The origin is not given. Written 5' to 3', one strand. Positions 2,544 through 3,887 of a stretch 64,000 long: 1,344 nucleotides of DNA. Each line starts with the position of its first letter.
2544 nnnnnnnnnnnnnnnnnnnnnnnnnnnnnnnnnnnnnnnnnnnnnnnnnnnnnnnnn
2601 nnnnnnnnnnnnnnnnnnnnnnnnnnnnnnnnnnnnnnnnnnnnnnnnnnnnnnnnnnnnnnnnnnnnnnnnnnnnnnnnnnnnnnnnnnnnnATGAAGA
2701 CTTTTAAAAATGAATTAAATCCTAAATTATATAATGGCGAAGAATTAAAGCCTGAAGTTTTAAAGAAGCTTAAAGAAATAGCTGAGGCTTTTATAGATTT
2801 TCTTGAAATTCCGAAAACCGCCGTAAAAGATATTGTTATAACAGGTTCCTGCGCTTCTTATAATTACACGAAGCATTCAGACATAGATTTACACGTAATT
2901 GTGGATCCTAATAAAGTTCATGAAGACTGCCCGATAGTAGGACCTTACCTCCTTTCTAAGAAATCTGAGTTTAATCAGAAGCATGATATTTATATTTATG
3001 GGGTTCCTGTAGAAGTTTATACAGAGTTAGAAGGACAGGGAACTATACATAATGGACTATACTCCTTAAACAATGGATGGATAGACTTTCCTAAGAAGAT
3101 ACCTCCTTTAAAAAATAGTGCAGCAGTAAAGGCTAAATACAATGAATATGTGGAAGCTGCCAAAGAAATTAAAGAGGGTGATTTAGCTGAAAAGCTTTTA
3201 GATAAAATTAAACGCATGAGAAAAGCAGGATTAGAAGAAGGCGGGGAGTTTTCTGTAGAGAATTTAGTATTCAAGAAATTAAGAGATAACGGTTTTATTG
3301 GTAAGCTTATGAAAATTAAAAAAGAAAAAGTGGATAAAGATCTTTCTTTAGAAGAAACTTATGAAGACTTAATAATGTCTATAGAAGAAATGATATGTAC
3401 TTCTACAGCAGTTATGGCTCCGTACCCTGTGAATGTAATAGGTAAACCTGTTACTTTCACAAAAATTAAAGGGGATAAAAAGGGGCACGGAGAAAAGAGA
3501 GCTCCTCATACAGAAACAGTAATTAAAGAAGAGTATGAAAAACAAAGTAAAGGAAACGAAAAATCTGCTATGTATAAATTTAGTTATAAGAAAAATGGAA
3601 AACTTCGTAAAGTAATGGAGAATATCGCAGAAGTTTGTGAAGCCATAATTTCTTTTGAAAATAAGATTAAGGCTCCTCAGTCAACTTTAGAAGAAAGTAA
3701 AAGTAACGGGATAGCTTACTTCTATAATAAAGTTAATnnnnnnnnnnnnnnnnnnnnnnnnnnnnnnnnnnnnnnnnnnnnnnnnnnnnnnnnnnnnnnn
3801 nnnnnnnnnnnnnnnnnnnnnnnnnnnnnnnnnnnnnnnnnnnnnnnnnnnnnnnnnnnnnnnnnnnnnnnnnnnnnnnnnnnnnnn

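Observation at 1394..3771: Self-contained three-gene operon: SWIM-like zinc-finger protein, zinc ribbon, Pol-beta-superfamily nucleotidyltransferase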

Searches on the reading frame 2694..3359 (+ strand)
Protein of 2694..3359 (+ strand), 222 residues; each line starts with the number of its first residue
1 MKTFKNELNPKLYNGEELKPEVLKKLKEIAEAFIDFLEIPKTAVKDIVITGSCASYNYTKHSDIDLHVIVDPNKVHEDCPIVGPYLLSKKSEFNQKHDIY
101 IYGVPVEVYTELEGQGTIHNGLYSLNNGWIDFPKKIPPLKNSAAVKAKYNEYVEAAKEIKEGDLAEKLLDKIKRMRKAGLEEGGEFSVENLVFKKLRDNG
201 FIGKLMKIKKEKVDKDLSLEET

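Call 69: search_solved_structures(query=A6, max_evalue=10, show_alignments=3)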
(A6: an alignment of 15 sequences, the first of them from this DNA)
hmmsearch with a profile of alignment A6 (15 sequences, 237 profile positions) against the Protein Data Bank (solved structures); distinct sequences matched with E-value up to 10: 9.
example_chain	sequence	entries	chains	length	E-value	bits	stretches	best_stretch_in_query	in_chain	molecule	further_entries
3nku_A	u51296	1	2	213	0.13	14.8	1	43-108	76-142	DrrA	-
6yx5_B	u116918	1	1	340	0.29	13.6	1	41-108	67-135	Multifunctional virulence effector protein DrrA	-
6dmp_B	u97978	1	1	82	0.31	13.6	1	148-196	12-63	Designed orthogonal protein DHD13_XAAA_B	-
7qh7_p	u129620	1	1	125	0.49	12.9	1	132-214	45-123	Peptidyl-tRNA hydrolase ICT1, mitochondrial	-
8rd8_NV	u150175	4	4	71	0.71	12.4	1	112-165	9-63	Small ribosomal subunit protein bS21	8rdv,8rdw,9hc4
9hcg_p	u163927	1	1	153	0.98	11.9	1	132-214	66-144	Large ribosomal subunit protein mL62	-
6ilo_B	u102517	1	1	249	1.7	11.1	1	51-91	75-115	Capsid protein VP2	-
6ilj_B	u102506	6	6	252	1.7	11.1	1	51-91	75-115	Capsid protein VP2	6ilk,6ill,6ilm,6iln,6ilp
9e9c_p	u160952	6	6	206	2.6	10.5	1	132-214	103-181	Large ribosomal subunit protein mL62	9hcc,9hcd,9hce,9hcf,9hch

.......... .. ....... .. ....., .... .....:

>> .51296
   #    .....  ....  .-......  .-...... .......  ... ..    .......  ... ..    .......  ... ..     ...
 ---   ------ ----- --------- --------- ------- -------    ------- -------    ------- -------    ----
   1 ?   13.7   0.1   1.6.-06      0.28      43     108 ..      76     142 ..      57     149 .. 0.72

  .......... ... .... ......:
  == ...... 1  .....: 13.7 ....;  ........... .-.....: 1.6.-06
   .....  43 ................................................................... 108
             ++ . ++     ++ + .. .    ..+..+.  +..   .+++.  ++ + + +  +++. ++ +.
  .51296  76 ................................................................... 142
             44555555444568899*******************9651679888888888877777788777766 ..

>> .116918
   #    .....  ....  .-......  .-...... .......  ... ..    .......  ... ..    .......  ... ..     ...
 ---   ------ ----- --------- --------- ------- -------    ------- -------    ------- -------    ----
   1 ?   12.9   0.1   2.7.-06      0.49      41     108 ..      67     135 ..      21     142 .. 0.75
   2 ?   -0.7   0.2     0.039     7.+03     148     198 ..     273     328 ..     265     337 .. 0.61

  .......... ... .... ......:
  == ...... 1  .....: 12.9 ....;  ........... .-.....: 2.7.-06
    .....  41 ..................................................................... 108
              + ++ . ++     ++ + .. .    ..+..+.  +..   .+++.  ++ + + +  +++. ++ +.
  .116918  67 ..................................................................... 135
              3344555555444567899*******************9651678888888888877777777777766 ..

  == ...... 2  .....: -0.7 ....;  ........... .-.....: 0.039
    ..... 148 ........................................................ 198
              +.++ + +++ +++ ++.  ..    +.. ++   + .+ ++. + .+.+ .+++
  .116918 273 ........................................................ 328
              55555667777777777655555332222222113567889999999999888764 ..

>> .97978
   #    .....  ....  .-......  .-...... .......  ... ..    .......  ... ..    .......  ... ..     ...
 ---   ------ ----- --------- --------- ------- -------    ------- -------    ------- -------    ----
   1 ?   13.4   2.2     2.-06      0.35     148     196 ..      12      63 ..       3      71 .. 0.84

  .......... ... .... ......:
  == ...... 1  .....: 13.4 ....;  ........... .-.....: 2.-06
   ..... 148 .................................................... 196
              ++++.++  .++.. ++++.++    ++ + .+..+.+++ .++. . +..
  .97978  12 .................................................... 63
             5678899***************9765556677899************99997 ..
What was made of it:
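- The top, non-significant, PDB sequence hit is DrrA (E 0.13, call 69).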

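Call 85: search_protein_families(library=pfam, alignment_id=A6, max_evalue=0.1)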
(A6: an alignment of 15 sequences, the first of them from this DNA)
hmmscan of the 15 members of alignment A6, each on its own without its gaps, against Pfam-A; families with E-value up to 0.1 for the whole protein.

A. member 1, seq(222 aa): 5 families
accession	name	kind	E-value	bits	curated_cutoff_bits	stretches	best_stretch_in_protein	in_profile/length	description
PF01909.29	NTP_transf_2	-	1.3e-06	29.1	21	1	37-111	12-74/93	Nucleotidyltransferase domain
PF18765.7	Polbeta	-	0.0002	21.9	26.9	1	42-77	11-46/93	Polymerase beta, Nucleotidyltransferase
PF22600.2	MTPAP-like_central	-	0.0089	16.6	27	1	15-76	18-71/139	Poly(A) RNA polymerase, mitochondrial-like, central palm domain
PF18739.6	HEPN_Apea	-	0.012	16.5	24.4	0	19-77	54-113/136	Apea-like HEPN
PF12633.13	Adenyl_cycl_N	-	0.018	15.5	27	1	20-73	68-121/199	Adenylate cyclase NT domain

B. families by the number of members that match (of 15 scanned): 18 families
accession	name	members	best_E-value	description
PF01909.29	NTP_transf_2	13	1.3e-06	Nucleotidyltransferase domain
PF22600.2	MTPAP-like_central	11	0.00041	Poly(A) RNA polymerase, mitochondrial-like, central palm domain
PF18765.7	Polbeta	8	0.00018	Polymerase beta, Nucleotidyltransferase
PF12633.13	Adenyl_cycl_N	6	0.0084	Adenylate cyclase NT domain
PF18739.6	HEPN_Apea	3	0.012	Apea-like HEPN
PF24654.2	CEP76_N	2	0.029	CEP76 N-terminal domain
PF20879.2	SidM_N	1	0.0021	SidM, N-terminal domain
PF23902.1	AAA_lid_PRS2_C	1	0.01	PRS2 AAA+ lid C-terminal domain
PF15019.11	C9orf72-like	1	0.01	C9orf72-like protein family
PF01815.21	Rop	1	0.033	Rop protein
PF07984.18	NTP_transf_7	1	0.038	Nucleotidyltransferase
PF10336.14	DUF2420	1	0.038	Protein of unknown function (DUF2420)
PF09798.14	LCD1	1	0.054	DNA damage checkpoint protein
PF13812.12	PPR_3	1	0.064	Pentatricopeptide repeat domain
PF14451.12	Ub-Mut7C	1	0.07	Mut7-C ubiquitin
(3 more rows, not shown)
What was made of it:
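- On Pol-beta superfamily nucleotidyltransferase (Pfam NTP_transf_2, PF01909): 13 of 15 diverse family members also hit it (call 85).
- There are weak Pfam hits to poly(A)-polymerase-type palm domains (MTPAP-like in 11 of 15 members, best E 4e-4; call 85).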

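Call 86: find_related_loci(query=A6, collection=viral_contigs, flank=5000)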
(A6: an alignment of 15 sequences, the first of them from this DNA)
Query A6 (222 aa) in viral_contigs; peptide patterns used: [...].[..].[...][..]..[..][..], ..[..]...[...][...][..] (x = any residue, [..] = any of these).
600 stretches matched a pattern (row limit reached: there are more); 594 encode a relative of the query (tblastn E <= 1e-3); the best 80 are kept; 80 distinct loci.
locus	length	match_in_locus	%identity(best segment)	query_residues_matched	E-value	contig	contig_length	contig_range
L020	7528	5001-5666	99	1-222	9e-146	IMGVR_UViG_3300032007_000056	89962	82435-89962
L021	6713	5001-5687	42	5-221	1e-52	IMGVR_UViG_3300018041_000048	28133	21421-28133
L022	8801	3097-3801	42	1-221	2e-52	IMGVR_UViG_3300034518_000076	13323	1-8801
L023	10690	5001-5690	43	4-221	3e-49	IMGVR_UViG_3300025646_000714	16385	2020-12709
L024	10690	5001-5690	41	5-222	1e-48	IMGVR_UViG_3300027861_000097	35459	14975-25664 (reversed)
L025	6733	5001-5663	43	4-222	9e-49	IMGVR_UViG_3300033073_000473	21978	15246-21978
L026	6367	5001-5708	40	1-222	2e-48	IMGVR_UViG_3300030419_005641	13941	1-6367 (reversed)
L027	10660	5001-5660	41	4-220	2e-48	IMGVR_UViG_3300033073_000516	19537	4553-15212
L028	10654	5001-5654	44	4-219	4e-48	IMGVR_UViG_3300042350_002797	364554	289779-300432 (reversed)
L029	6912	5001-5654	44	4-219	4e-48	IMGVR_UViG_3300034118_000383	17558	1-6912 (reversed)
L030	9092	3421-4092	44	1-222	1e-47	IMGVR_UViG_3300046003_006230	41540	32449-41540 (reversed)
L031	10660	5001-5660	41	4-222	8e-48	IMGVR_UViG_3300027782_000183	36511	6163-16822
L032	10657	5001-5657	40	4-221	1e-47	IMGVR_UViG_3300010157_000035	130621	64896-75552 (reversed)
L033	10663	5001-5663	44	6-220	1e-47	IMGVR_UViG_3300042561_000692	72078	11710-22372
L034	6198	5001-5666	41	4-222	2e-47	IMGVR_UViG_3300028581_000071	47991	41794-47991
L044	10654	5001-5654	43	6-220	1e-46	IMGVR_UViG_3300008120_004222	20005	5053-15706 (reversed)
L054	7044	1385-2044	41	4-221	7e-46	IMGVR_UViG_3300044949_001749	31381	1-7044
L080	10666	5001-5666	42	4-221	2e-44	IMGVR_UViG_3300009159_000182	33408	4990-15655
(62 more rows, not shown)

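Call 91: search_protein_families(library=pfam, proteins=[L031:4953-10658:+, L054:1337-5884:+, L022:1450-5058:+, L023:2742-6074:+, L044:4314-7589:+, L027:4953-7313:+, L024:4920-6806:+, L080:4938-7409:+], max_evalue=0.001)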
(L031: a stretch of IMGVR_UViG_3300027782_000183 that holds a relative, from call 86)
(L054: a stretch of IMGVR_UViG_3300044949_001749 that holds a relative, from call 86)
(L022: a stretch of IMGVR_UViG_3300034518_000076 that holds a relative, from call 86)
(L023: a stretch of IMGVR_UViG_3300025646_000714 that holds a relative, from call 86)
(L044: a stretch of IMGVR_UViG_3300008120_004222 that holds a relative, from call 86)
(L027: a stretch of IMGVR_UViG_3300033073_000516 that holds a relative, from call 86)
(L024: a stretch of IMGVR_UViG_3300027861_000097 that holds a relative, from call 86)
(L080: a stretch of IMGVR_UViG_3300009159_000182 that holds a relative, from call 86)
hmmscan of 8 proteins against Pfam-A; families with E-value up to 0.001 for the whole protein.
L031:4953-10658:+ (1902 aa): 2 families
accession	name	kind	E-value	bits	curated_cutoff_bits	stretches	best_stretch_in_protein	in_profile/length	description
PF00383.29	dCMP_cyt_deam_1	-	2.9e-10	40.4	25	1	1451-1556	5-100/102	Cytidine and deoxycytidylate deaminase zinc-binding region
PF12224.13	Amidoligase_2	-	3e-06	27.8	22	1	830-975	13-170/245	Putative amidoligase enzyme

L054:1337-5884:+ (1516 aa): 4 families
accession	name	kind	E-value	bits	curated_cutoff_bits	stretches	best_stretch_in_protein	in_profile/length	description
PF12224.13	Amidoligase_2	-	3.8e-10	40.5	22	1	1091-1277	18-228/245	Putative amidoligase enzyme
PF01435.24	Peptidase_M48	-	8.2e-08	32.7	20.3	1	759-825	132-184/186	Peptidase family M48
PF10518.14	TAT_signal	-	0.00035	20.8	22.7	1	616-634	3-21/21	TAT (twin-arginine translocation) pathway signal sequence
PF06114.19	Peptidase_M78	-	0.00048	20.4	22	0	729-774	43-86/123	IrrE N-terminal-like domain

L022:1450-5058:+ (1203 aa): 2 families
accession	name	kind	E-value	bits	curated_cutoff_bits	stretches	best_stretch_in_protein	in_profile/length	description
PF05618.17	Zn_protease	-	4.5e-07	30.3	27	1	424-546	2-135/138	Putative ATP-dependent zinc protease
PF01467.32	CTP_transf_like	-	0.00046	20.8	21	0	27-117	1-90/133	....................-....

L023:2742-6074:+ (1111 aa): 1 family
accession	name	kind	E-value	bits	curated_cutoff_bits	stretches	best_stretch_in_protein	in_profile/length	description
PF18905.5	DUF5661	-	2.6e-12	47.3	27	1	264-309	12-61/65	Protein of unknown function (DUF5661)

L044:4314-7589:+ (1092 aa): 1 family
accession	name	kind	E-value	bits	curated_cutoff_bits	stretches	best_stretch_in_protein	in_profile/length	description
PF19141.5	DUF5824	-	2e-20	73.7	25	1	723-779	64-125/127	Family of unknown function (DUF5824)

L027:4953-7313:+ (787 aa): 4 families
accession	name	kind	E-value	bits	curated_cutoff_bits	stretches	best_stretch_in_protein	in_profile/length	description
PF00383.29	dCMP_cyt_deam_1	-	3.8e-11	43.2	25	1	339-435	18-101/102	Cytidine and deoxycytidylate deaminase zinc-binding region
PF18905.5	DUF5661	-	1.4e-10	41.8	27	1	259-308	7-61/65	Protein of unknown function (DUF5661)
PF08564.16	CDC37_C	-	0.00042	20.8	22.1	0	145-189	2-46/100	Cdc37 C terminal domain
PF22028.2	DUF6934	-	0.00086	19.8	27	0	530-592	57-111/145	Family of unknown function (DUF6934)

L024:4920-6806:+ (629 aa): 1 family
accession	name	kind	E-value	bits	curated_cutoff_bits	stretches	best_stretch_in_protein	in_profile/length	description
PF22600.2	MTPAP-like_central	-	0.00041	20.9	27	0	37-99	16-70/139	Poly(A) RNA polymerase, mitochondrial-like, central palm domain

L080:4938-7409:+ (824 aa): 0 families

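Call 115: search_dna_similar(query=L027:4953-7313:+, collection=phages, mode=protein, max_rows=25, max_evalue=0.00001)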
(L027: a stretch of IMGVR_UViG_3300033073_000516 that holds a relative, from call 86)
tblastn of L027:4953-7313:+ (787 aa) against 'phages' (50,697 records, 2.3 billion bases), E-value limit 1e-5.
Records with a match: 56; places in all: 56; records where one place covers at least 80% of the query: 0.
Best place of each record, by identity: <60% 56.
By first word of the organism name: Synechococcus 16; Prevotella 15; Maribacter 8; uncultured 5; Vibrio 5; Flavobacterium 4; Caulobacter 2; Marine 1.
By host as written in the record: Prevotella sp. 15; Maribacter forsetii DSM18668 8; Synechococcus sp. MW02 8; - 6; Flavobacterium sp. LMO8 4; Synechococcus sp. LC16 2; Synechococcus sp. 2; Caulobacter crescentus CB15 2; and 6 more.
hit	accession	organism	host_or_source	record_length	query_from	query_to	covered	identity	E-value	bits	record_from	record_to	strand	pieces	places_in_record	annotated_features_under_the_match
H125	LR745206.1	uncultured phage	metagenomic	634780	1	233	30%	35.5%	1e-29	133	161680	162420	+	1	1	record has no annotation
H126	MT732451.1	Maribacter phage Molly_1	Maribacter forsetii DSM18668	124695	21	251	29%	34.6%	7e-34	146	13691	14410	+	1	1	hypothetical protein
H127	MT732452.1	Maribacter phage Molly_2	Maribacter forsetii DSM18668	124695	21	251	29%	34.6%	7e-34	146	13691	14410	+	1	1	hypothetical protein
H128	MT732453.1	Maribacter phage Molly_3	Maribacter forsetii DSM18668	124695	21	251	29%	34.6%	7e-34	146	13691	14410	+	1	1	hypothetical protein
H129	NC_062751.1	Maribacter phage Molly_1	Maribacter forsetii DSM18668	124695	21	251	29%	34.6%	7e-34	146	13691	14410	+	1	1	hypothetical protein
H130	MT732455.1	Maribacter phage Molly_5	Maribacter forsetii DSM18668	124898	21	251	29%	34.6%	7e-34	146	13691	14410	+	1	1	hypothetical protein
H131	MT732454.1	Maribacter phage Molly_4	Maribacter forsetii DSM18668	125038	21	251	29%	34.6%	7e-34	146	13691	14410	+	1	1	hypothetical protein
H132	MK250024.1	Prevotella phage Lak-B5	Prevotella sp.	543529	17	255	30%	33.3%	5e-23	112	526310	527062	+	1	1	record has no annotation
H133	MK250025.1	Prevotella phage Lak-B6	Prevotella sp.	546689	17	255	30%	33.3%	5e-23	112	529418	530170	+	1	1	record has no annotation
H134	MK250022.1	Prevotella phage Lak-B3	Prevotella sp.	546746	17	255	30%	33.3%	5e-23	112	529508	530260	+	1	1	record has no annotation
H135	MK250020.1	Prevotella phage Lak-B1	Prevotella sp.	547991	17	255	30%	33.3%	5e-23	112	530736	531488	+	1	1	record has no annotation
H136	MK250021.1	Prevotella phage Lak-B2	Prevotella sp.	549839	17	255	30%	33.3%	5e-23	112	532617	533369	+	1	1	record has no annotation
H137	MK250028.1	Prevotella phage Lak-B9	Prevotella sp.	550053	17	255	30%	33.3%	5e-23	112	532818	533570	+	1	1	record has no annotation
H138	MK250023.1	Prevotella phage Lak-B4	Prevotella sp.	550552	17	255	30%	33.3%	5e-23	112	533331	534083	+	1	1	record has no annotation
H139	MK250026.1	Prevotella phage Lak-B7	Prevotella sp.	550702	17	255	30%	33.3%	5e-23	112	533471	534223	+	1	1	record has no annotation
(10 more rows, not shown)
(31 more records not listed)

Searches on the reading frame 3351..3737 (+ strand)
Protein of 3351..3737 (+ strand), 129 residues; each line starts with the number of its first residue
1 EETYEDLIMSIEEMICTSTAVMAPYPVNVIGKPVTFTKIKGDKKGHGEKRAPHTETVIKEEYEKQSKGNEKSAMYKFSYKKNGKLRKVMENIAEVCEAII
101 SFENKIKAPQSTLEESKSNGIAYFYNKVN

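Call 107: find_homologous_proteins(query=window:3351-3737:+, max_evalue=0.01)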
Query seq(129 aa) (129 aa): 25 proteins with E <= 0.01 among 26 candidates.
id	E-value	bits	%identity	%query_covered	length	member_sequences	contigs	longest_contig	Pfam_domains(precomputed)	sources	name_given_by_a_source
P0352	2.0e-38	149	73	77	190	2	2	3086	-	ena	-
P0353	7.1e-38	147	75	75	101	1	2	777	-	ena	-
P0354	7.3e-37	144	58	99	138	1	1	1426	-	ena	-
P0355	5.6e-36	141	70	77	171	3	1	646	-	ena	-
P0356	1.0e-35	140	65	84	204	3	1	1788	-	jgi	jgi:hypothetical protein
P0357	1.3e-34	137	57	98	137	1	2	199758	-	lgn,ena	-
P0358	1.3e-34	137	70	75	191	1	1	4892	-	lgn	-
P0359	6.8e-34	134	55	98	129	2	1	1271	-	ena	-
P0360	1.4e-32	130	68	76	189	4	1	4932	-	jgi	jgi:hypothetical protein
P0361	6.2e-32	128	53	99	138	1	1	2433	-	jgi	jgi:hypothetical protein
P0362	6.8e-32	128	55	99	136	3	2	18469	-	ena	-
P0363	5.9e-31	125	54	98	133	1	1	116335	-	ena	-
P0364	5.9e-31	125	70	75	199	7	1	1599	-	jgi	jgi:hypothetical protein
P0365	3.0e-30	123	54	99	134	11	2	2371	-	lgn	-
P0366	2.1e-26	110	58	78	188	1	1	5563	-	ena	-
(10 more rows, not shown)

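Call 110: find_encoding_contigs(protein=P0357, flank=4000, max_places=1)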
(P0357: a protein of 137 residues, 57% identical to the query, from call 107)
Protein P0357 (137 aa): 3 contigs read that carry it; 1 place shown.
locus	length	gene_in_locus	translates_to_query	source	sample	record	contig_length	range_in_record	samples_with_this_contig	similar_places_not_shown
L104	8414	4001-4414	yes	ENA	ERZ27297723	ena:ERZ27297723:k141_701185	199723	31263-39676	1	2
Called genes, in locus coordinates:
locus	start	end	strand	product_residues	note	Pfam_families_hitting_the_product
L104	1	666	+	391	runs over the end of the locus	PF21912:Glyco_transf_99, PF05159:Capsule_synth (weak)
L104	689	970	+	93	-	PF12637:TSCPD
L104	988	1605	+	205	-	-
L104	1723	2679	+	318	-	-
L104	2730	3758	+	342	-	-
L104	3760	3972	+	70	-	-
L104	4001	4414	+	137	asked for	-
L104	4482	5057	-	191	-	-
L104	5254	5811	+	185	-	PF23849:Phage_TTP_2 (faint)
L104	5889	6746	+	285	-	-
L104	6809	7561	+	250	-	-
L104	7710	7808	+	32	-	-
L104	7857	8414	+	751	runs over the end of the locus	-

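Call 111: find_encoding_contigs(protein=P0362, flank=4000, max_places=1)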
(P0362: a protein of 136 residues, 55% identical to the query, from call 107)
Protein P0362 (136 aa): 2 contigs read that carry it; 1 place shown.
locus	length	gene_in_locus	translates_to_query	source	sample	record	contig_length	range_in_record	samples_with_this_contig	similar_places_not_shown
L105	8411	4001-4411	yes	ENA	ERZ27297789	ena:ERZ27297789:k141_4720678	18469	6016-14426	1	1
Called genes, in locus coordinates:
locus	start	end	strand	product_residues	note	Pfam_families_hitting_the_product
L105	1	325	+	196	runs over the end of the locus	-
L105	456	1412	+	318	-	-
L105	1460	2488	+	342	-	-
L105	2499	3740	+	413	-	PF12323:HTH_OrfB_IS605, PF01385:OrfB_IS605, PF07282:Cas12f1-like_TNB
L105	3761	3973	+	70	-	-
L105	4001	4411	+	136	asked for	-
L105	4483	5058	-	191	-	-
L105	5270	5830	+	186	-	PF23849:Phage_TTP_2 (faint)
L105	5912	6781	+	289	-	-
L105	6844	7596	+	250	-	PF12322:T4_baseplate (weak)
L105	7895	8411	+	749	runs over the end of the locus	-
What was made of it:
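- Checked: One relative has an IS605 TnpB gene between ORF1 and ORF2 (call 111).
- A transposon sits between ORF1 and ORF2 in L105 (call 111).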
